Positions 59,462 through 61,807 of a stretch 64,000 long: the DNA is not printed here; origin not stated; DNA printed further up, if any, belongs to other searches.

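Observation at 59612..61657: Tandem universal-stress-protein domains fused to a GpgS/MpgS-type glycosyltransferase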

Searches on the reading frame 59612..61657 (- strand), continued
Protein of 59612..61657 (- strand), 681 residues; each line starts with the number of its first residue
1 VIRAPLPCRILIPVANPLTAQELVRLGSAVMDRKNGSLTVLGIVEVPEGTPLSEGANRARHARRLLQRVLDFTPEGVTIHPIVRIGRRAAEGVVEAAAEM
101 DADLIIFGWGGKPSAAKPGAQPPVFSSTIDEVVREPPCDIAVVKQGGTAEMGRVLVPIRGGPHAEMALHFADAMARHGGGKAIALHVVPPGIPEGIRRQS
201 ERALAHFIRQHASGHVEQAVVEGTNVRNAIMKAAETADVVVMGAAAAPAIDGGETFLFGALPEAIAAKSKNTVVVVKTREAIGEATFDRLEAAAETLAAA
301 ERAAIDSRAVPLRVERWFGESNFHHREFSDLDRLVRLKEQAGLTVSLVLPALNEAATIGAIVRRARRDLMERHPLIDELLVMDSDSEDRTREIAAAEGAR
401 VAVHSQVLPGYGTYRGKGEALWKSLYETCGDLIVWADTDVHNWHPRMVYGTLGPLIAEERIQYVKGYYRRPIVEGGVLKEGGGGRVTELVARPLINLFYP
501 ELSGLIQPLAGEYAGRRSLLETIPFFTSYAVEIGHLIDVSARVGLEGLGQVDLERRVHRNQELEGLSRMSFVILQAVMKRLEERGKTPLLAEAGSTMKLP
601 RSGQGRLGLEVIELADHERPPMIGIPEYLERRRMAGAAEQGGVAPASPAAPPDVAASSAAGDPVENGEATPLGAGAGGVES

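Call 12: find_related_loci(query=window:59612-61657:-, collection=genome_contigs, flank=6000)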
Query window:59612-61657:- (681 aa) in genome_contigs; peptide patterns used: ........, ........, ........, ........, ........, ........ (x = any residue, [..] = any of these).
522 stretches matched a pattern; 429 encode a relative of the query (tblastn E <= 1e-3); the best 80 are kept; 80 distinct loci.
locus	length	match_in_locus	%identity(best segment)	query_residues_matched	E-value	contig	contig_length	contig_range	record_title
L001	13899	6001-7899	85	1-633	0e+0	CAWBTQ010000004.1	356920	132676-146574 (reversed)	MAG: uncultured Chloroflexia bacterium isolate MFD01299.bin.1.122 genome assembly, contig: contig_36507, whole genome sh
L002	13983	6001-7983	81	1-659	0e+0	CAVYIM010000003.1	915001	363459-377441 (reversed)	MAG: uncultured Chloroflexia bacterium isolate MFD01476.bin.2.191 genome assembly, contig: contig_21535, whole genome sh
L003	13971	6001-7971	81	1-663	0e+0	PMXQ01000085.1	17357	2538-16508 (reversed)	MAG: Chloroflexi bacterium isolate fen_1024 73.20110800_E1D.46_contig_3195, whole genome shotgun sequence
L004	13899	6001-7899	85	1-633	0e+0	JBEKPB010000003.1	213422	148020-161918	MAG: Candidatus Limnocylindrales bacterium isolate SPRUCE 454 SPRUCE_454_3, whole genome shotgun sequence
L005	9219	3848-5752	83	1-635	0e+0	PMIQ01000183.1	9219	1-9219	MAG: Chloroflexi bacterium isolate fen_1050 73.20120600_E3D.25_contig_2258, whole genome shotgun sequence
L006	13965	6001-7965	80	1-660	0e+0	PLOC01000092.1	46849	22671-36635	MAG: Chloroflexi bacterium isolate fen_1069 73.20120800_E1D.31_contig_2464, whole genome shotgun sequence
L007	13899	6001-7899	82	1-633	0e+0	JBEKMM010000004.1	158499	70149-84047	MAG: Candidatus Limnocylindrales bacterium isolate SPRUCE 394 SPRUCE_394_4, whole genome shotgun sequence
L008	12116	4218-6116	81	1-633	0e+0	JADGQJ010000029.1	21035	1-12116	MAG: Chloroflexota bacterium isolate Chersky.2_5 contig-100_284, whole genome shotgun sequence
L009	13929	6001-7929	80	1-643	0e+0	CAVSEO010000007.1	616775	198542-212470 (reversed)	MAG: uncultured Chloroflexia bacterium isolate MFD01872.bin.2.265 genome assembly, contig: contig_83919, whole genome sh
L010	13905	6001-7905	81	1-635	0e+0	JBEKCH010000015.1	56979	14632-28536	MAG: Candidatus Limnocylindrales bacterium isolate SPRUCE 155 SPRUCE_155_15, whole genome shotgun sequence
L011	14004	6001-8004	77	1-677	0e+0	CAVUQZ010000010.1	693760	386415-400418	MAG: uncultured Chloroflexia bacterium isolate MFD01299.bin.2.22 genome assembly, contig: contig_52928, whole genome sho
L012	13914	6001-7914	79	1-638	0e+0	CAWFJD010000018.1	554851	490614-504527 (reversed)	MAG: uncultured Chloroflexia bacterium isolate MFD01872.bin.2.254 genome assembly, contig: contig_61247, whole genome sh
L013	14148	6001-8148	74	1-669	0e+0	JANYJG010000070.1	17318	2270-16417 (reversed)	MAG: Chloroflexi bacterium isolate GL140_3_metabinner_70 GL140_3_k141_3351820, whole genome shotgun sequence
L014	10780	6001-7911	80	1-638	0e+0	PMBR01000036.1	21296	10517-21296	MAG: Chloroflexi bacterium isolate fen_1066 73.20120700_E3M.37_contig_180797, whole genome shotgun sequence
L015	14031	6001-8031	78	1-681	0e+0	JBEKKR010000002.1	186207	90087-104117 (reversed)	MAG: Candidatus Limnocylindrales bacterium isolate SPRUCE 351 SPRUCE_351_2, whole genome shotgun sequence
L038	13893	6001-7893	73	3-633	0e+0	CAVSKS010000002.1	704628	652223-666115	MAG: uncultured Chloroflexia bacterium isolate MFD09206.bin.2.195 genome assembly, contig: contig_2187, whole genome sho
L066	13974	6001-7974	72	2-658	0e+0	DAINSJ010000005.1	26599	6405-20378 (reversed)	MAG TPA_asm: Candidatus Limnocylindrales bacterium isolate CTOTU41449 NODE_1091_length_26599_cov_12.659358, whole genome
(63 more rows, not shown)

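Call 23: search_protein_representatives(protein=window:59612-61657:-)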
Query: 681 residues. Proteins with E-value up to 0.001 (for the whole library): 5027; up to 1e-10: 2539; up to 1e-30: 753. The best 150 are listed.
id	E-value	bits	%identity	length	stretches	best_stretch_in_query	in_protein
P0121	1.5e-193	661.8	54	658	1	7-660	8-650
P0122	7.6e-183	626.5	79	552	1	275-639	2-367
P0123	3.0e-169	581.5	51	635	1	6-638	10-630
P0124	1.2e-161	556.4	48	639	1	5-638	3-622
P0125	3.9e-159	548.1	47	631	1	6-641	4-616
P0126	1.7e-154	532.8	45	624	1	8-622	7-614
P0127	2.0e-154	532.6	43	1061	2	6-633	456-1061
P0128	3.9e-152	525.0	48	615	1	10-625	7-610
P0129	2.8e-144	499.1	45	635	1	9-639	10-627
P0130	1.2e-143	497.0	47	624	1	6-632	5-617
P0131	1.5e-143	496.6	46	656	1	21-632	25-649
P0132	3.6e-140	485.5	45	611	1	7-631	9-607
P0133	7.0e-140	484.5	83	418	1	370-638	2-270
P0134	5.9e-139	481.5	45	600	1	9-631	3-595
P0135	3.5e-137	475.6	80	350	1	336-606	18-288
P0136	1.1e-135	470.6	42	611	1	10-635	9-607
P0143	2.5e-128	446.4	41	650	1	10-635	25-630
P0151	1.7e-120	420.5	39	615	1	3-632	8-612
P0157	2.2e-114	400.3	42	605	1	5-622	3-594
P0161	1.6e-107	377.6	37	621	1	7-632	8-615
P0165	2.2e-105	370.5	36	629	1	7-632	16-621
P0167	3.5e-104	366.5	38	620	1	3-636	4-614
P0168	5.9e-104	365.8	42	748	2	314-639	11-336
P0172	1.0e-99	351.8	53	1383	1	314-634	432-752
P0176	1.4e-94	334.8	42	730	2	310-632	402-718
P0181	1.4e-91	324.9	50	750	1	311-630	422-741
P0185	3.3e-89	317.1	47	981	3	387-588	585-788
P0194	4.0e-87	310.2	38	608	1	7-622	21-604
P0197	1.8e-86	308.0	37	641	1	32-602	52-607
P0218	2.3e-77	278.0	45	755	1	306-631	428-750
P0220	6.4e-77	276.5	36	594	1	7-622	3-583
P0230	9.9e-75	269.3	34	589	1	9-622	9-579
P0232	1.5e-74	268.7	37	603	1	7-624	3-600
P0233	2.5e-74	267.9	46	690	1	315-648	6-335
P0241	2.4e-72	261.4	44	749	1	314-668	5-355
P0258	4.8e-69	250.5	34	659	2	9-383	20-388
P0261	2.9e-68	247.9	42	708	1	314-631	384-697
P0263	1.6e-67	245.5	35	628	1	9-622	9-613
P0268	6.9e-67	243.3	34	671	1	11-628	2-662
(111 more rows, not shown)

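Call 25: list_cluster_members(proteins=[P0121, P0123, P0124, P0126, P0136, P0143, P0151, P0161, P0165, P0230])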
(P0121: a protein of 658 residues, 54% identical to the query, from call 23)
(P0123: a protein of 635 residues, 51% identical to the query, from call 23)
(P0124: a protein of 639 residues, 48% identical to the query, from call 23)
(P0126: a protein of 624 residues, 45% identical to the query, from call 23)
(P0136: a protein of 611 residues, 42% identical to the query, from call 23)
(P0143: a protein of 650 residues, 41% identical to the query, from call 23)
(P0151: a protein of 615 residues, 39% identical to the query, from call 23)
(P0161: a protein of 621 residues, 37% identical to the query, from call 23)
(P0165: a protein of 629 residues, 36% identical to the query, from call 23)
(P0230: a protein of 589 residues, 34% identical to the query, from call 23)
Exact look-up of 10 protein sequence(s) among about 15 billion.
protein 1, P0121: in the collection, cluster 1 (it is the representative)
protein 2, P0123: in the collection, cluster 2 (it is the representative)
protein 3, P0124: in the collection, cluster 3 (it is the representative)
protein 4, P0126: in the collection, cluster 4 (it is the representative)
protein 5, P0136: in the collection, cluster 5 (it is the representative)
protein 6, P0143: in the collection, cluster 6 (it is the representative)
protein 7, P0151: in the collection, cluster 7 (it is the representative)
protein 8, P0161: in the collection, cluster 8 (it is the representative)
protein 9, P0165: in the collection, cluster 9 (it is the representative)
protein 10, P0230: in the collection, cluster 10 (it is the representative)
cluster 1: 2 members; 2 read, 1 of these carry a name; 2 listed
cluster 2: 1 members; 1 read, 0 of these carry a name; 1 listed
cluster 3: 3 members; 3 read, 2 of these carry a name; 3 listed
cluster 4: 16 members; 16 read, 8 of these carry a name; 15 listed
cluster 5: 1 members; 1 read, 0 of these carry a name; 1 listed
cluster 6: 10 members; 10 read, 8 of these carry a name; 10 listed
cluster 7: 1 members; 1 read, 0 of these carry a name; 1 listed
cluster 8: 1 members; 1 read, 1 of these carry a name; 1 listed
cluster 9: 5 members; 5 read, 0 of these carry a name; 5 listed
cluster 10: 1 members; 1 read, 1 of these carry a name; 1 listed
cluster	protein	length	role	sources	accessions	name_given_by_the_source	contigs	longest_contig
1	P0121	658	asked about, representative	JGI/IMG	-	glucosyl-3-phosphoglycerate synthase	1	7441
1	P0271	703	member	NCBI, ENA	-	-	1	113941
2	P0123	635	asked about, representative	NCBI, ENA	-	-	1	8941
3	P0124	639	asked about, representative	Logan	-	-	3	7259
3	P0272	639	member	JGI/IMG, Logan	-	glucosyl-3-phosphoglycerate synthase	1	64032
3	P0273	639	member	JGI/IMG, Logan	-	glucosyl-3-phosphoglycerate synthase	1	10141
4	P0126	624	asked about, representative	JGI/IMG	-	glucosyl-3-phosphoglycerate synthase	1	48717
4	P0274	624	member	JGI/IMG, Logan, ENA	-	glucosyl-3-phosphoglycerate synthase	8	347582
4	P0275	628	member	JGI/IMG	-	glucosyl-3-phosphoglycerate synthase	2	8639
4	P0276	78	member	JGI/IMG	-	hypothetical protein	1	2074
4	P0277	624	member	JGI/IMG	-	glucosyl-3-phosphoglycerate synthase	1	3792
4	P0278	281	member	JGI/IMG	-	glucosyl-3-phosphoglycerate synthase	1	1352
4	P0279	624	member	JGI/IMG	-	glucosyl-3-phosphoglycerate synthase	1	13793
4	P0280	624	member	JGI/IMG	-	glucosyl-3-phosphoglycerate synthase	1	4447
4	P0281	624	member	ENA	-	-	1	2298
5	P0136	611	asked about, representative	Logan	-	-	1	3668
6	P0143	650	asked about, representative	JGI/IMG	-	glucosyl-3-phosphoglycerate synthase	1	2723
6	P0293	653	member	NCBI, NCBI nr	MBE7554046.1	MAG: glucosyl-3-phosphoglycerate synthase [Anaerolineales bacterium] | glucosyl-3-phosphoglycerate synthase [Anaerolineales bacterium]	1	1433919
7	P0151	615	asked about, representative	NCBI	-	-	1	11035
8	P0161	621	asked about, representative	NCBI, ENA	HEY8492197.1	MAG TPA: universal stress protein [Dehalococcoidia bacterium]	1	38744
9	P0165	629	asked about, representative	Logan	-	-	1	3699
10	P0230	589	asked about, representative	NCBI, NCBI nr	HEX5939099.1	MAG TPA: universal stress protein [Dehalococcoidia bacterium] | universal stress protein [Dehalococcoidia bacterium]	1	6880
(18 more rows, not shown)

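Call 26: search_protein_families(library=pfam, proteins=[P0127, P0172, P0176, P0181, P0218, P0261, P0168, P0233, P0241, P0185], max_evalue=0.001)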
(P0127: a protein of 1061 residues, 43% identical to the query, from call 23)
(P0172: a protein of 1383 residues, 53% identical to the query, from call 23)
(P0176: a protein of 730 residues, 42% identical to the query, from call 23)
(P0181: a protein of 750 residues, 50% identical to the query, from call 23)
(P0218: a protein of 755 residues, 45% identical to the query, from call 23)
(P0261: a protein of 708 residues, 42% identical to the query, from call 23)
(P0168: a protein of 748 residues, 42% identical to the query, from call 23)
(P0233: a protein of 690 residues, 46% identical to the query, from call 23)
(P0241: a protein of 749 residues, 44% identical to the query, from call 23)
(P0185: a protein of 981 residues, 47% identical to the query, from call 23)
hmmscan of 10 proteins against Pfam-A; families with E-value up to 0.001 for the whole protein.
P0127 (1061 aa): 2 families
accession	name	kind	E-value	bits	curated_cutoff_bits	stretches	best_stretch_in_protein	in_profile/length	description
PF00535.33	Glycos_transf_2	-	3.7e-17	63.2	23.3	1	774-910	2-131/168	Glycosyl transferase family 2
PF00582.32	Usp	-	3.9e-15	57.1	24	2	459-589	4-141/141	Universal stress protein family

P0172 (1383 aa): 7 families
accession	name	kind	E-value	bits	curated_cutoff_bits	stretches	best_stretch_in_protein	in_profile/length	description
PF00128.31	Alpha-amylase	-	1.6e-22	80.8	22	1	878-1098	35-268/446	Alpha amylase, catalytic domain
PF00534.26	Glycos_transf_1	-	2.7e-19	69.8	26.4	1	218-384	9-160/172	Glycosyl transferases group 1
PF13439.12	Glyco_transf_4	-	1.5e-11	45.1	28.5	1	18-201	1-168/170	Glycosyltransferase Family 4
PF13692.12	Glyco_trans_1_4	-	2.3e-10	41.3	27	1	225-382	2-142/142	Glycosyl transferases group 1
PF00535.33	Glycos_transf_2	-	3.7e-08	33.9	23.3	1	465-573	2-103/168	Glycosyl transferase family 2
PF16657.11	Malt_amylase_C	-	6.8e-05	23.3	27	1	1302-1372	13-75/75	Maltogenic Amylase, C-terminal domain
PF20706.3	GT4-conflict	-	0.00095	18.7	26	0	224-345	197-309/385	Family 4 Glycosyltransferase in conflict systems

P0176 (730 aa): 1 family
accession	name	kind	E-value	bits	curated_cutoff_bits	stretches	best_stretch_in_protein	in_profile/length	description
PF00535.33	Glycos_transf_2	-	2.7e-22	79.9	23.3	2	440-574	3-129/168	Glycosyl transferase family 2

P0181 (750 aa): 5 families
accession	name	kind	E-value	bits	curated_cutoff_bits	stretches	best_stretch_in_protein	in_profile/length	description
PF00534.26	Glycos_transf_1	-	4.4e-21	75.6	26.4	1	216-385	10-164/172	Glycosyl transferases group 1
PF13692.12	Glyco_trans_1_4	-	1.7e-15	58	27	1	221-376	1-142/142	Glycosyl transferases group 1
PF13439.12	Glyco_transf_4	-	2.7e-11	44.2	28.5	1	14-198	1-168/170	Glycosyltransferase Family 4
PF20706.3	GT4-conflict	-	1.1e-06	28.4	26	1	218-340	194-310/385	Family 4 Glycosyltransferase in conflict systems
PF00535.33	Glycos_transf_2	-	1.3e-06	28.9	23.3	1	457-578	1-115/168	Glycosyl transferase family 2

P0218 (755 aa): 2 families
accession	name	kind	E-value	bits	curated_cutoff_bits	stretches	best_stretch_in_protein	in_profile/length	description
PF00535.33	Glycos_transf_2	-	2.9e-15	57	23.3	1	467-599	1-128/168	Glycosyl transferase family 2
PF00534.26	Glycos_transf_1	-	3.5e-07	30.3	26.4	1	196-328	6-121/172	Glycosyl transferases group 1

P0261 (708 aa): 1 family
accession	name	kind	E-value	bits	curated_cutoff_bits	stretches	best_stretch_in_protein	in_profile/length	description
PF00535.33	Glycos_transf_2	-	6.9e-18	65.6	23.3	2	7-126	5-119/168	Glycosyl transferase family 2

P0168 (748 aa): 2 families
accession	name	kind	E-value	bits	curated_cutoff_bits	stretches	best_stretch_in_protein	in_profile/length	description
PF00535.33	Glycos_transf_2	-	2e-23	83.6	23.3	2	44-155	2-107/168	Glycosyl transferase family 2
PF21969.2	MGS_GT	-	2.4e-09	37.5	27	1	424-577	70-230/239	Mannosylglycerate synthase, GT domain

P0233 (690 aa): 3 families
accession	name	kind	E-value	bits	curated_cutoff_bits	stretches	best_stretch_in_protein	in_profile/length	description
PF00535.33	Glycos_transf_2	-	1.8e-07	31.7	23.3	1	33-150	1-111/168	Glycosyl transferase family 2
PF13692.12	Glyco_trans_1_4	-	3.1e-07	31.2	27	1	549-619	48-118/142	Glycosyl transferases group 1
PF00534.26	Glycos_transf_1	-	3.6e-05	23.8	26.4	1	570-626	85-141/172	Glycosyl transferases group 1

P0241 (749 aa): 5 families
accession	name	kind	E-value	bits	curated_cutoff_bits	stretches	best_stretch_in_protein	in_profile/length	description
PF00534.26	Glycos_transf_1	-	6.2e-15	55.6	26.4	1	549-705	18-159/172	Glycosyl transferases group 1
PF00535.33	Glycos_transf_2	-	3e-12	47.2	23.3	1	38-133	1-90/168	Glycosyl transferase family 2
PF13692.12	Glyco_trans_1_4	-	1e-11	45.7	27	1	612-700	48-138/142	Glycosyl transferases group 1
PF13439.12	Glyco_transf_4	-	1e-08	35.8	28.5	1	381-496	1-114/170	Glycosyltransferase Family 4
PF13641.12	Glyco_tranf_2_3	-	0.00089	19.8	27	1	37-131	3-96/230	Glycosyltransferase like family 2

P0185 (981 aa): 1 family
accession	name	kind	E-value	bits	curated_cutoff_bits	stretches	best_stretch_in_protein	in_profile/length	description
PF00535.33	Glycos_transf_2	-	1.7e-06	28.5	23.3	0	609-667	59-117/168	Glycosyl transferase family 2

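Call 44: predict_structure(alignment_id=A2)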
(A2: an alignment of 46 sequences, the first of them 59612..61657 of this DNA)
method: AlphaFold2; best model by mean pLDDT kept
length: 681 residues; sequences in the alignment: 46
mean_pLDDT: 85.6   pTM: 0.82
mean pLDDT of the five models: 85.6, 84.6, 84.3, 82.7, 80.9
residues with pLDDT >= 90: 437; 70-90: 137; 50-70: 54; < 50: 53
segments of 3 or more residues with pLDDT < 50: 113-116, 120-122, 642-670, 672-681
pLDDT, mean of each block of 10 residues (from residue 1): 72 88 93 89 92 90 91 88 92 92 91 51 67 91 85 92 92 92 95 92 93 89 94 95 89 82 91 92 53 57 64 92 96 95 97 97 98 98 97 98 97 93 98 97 96 96 93 62 81 94 95 98 96 97 96 88 87 93 81 77 86 89 97 85 41 37 39 37 40
secondary structure, 60 per line:
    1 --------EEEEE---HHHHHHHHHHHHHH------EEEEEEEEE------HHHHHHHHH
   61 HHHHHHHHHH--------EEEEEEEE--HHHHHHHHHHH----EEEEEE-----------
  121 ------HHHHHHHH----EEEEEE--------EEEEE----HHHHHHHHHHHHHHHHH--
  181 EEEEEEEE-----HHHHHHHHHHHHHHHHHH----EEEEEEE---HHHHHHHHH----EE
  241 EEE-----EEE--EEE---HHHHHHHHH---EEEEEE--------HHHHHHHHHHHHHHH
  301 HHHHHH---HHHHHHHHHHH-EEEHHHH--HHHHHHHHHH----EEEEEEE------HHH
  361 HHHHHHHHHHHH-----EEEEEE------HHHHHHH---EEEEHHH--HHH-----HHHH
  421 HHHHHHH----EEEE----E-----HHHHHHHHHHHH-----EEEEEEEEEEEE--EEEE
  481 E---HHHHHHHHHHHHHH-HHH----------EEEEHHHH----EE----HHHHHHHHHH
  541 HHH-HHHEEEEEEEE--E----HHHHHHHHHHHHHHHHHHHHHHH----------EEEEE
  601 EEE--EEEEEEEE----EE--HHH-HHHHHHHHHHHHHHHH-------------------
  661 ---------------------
elements in order (helices of 4 or more, strands of 3 or more residues): E9-13 H17-30 E37-45 H52-70 E79-86 H89-99 E104-109 H127-134 E139-144 E153-157 H162-178 E181-188 H194-211 E216-222 H226-234 E239-243 E249-251 E254-256 H260-268 E272-277 H286-306 H310-320 E322-324 H325-328 H331-340 E345-351 H358-372 E378-383 H390-396 E400-403 H417-427 E432-435 H446-457 E463-474 E477-481 H485-498 E513-516 H517-520 H531-543 E548-555 H563-585 E596-603 E606-613 H626-641
